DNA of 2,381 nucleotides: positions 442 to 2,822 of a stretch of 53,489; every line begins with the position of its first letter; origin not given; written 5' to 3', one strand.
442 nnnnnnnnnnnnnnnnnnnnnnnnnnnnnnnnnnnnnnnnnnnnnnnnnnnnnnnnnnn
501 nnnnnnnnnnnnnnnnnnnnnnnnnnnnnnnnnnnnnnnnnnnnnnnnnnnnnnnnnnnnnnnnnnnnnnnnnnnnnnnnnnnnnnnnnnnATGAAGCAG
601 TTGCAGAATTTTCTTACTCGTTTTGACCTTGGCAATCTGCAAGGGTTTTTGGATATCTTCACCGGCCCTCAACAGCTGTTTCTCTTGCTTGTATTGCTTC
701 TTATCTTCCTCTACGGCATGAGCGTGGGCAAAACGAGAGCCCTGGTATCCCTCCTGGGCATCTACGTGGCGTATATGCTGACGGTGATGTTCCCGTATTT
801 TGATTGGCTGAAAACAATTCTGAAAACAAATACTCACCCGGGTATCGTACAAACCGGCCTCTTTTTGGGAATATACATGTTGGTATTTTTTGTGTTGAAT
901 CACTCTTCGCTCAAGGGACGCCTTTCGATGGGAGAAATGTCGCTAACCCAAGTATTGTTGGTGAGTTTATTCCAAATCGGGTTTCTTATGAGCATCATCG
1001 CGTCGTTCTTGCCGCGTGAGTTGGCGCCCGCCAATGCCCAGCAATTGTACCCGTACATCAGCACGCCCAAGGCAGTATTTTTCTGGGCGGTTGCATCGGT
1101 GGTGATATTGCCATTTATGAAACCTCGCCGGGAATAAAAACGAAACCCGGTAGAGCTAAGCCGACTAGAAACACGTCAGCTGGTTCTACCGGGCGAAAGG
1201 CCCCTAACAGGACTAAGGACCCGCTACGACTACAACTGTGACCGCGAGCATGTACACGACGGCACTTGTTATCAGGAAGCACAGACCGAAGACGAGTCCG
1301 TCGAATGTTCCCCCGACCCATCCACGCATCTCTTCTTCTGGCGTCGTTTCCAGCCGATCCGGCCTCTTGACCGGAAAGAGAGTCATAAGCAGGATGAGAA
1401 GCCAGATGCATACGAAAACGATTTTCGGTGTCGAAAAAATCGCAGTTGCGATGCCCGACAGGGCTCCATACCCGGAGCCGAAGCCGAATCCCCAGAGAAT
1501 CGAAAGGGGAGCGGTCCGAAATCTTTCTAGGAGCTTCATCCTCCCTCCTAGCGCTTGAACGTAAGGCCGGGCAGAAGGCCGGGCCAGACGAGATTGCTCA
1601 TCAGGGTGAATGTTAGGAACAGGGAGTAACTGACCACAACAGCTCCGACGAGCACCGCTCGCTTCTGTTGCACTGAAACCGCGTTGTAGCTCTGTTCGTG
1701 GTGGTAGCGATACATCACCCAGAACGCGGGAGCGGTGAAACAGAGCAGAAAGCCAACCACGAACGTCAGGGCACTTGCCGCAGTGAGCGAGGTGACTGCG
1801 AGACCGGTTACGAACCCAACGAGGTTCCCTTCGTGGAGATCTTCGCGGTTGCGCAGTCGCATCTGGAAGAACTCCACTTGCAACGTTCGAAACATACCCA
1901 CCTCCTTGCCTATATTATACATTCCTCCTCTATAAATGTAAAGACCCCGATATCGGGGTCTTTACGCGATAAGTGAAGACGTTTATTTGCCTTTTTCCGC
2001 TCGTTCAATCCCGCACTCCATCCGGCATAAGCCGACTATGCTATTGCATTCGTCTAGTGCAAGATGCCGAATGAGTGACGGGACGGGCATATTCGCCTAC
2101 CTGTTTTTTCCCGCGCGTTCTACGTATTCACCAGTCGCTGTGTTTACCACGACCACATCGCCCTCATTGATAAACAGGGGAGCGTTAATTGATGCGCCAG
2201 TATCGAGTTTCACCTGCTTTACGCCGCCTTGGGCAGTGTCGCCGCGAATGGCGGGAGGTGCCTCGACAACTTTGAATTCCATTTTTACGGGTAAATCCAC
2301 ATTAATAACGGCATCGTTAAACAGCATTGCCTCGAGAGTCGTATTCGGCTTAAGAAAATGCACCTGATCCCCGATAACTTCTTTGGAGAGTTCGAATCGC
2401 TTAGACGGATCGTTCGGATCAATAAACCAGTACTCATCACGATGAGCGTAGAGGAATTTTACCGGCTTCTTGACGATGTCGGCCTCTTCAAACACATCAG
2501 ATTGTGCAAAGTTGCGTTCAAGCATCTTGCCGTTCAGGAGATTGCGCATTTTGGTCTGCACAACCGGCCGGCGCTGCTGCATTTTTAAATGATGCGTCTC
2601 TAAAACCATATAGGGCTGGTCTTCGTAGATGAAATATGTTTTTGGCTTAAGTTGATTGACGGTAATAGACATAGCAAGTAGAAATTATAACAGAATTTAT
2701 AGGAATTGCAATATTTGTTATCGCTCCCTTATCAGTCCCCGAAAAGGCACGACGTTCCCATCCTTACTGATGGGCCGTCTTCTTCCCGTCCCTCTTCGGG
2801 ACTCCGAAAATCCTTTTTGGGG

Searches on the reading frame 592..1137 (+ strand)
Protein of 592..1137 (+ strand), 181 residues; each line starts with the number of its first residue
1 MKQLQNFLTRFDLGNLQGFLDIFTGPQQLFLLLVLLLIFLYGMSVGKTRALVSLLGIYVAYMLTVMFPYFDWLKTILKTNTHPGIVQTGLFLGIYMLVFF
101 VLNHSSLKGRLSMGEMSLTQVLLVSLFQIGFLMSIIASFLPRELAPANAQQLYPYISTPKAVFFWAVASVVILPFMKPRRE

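Call 24: find_encoding_contigs(protein=window:592-1137:+, flank=10000, max_places=4)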
Protein window:592-1137:+ (181 aa): 2 contigs read that carry it; 1 place shown.
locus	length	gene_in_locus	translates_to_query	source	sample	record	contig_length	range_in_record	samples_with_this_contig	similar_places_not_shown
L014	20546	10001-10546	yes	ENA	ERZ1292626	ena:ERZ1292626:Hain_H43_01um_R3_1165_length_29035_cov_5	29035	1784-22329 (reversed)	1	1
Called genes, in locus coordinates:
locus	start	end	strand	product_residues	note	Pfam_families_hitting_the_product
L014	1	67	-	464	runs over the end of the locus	PF00772:DnaB, PF03796:DnaB_C, PF13481:AAA_25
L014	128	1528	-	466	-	PF01406:tRNA-synt_1e, PF09334:tRNA-synt_1g, PF00133:tRNA-synt_1, PF09190:DALR_2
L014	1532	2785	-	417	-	PF01566:Nramp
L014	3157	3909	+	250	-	PF01628:HrcA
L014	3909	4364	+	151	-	PF01025:GrpE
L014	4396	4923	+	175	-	-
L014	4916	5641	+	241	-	PF00089:Trypsin, PF10459:Peptidase_S46 (faint), PF13365:Trypsin_2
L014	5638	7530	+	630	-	PF00012:HSP70, PF06723:MreB_Mbl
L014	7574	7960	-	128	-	-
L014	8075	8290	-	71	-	-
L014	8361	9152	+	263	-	-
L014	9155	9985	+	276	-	PF00226:DnaJ, PF01556:DnaJ_C (weak), PF00684:DnaJ_CXXCXGXG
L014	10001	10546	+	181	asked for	-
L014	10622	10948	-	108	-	-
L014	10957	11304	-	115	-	-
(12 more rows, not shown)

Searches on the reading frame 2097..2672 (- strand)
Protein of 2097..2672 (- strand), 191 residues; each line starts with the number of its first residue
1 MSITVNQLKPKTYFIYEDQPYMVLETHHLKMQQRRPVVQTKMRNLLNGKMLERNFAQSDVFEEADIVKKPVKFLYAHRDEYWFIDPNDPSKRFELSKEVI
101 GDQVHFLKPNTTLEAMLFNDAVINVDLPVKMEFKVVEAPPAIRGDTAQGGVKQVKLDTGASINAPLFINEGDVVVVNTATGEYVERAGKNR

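Call 16: search_protein_families(library=pfam, proteins=[window:2097-2672:-], max_evalue=0.01)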
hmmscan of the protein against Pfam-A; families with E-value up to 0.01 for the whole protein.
window:2097-2672:- (191 aa): 3 families
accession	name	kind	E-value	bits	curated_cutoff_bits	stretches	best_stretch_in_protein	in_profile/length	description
PF09285.17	Elong-fact-P_C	-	3.6e-23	81.5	25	1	132-186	2-56/56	Elongation factor P, C-terminal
PF08207.18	EFP_N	-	1.6e-12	47.7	23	1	4-59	1-56/58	Elongation factor P (EF-P) KOW-like domain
PF01132.26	EFP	-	5.3e-10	39.6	27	1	69-123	1-54/54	Elongation factor P (EF-P) OB domain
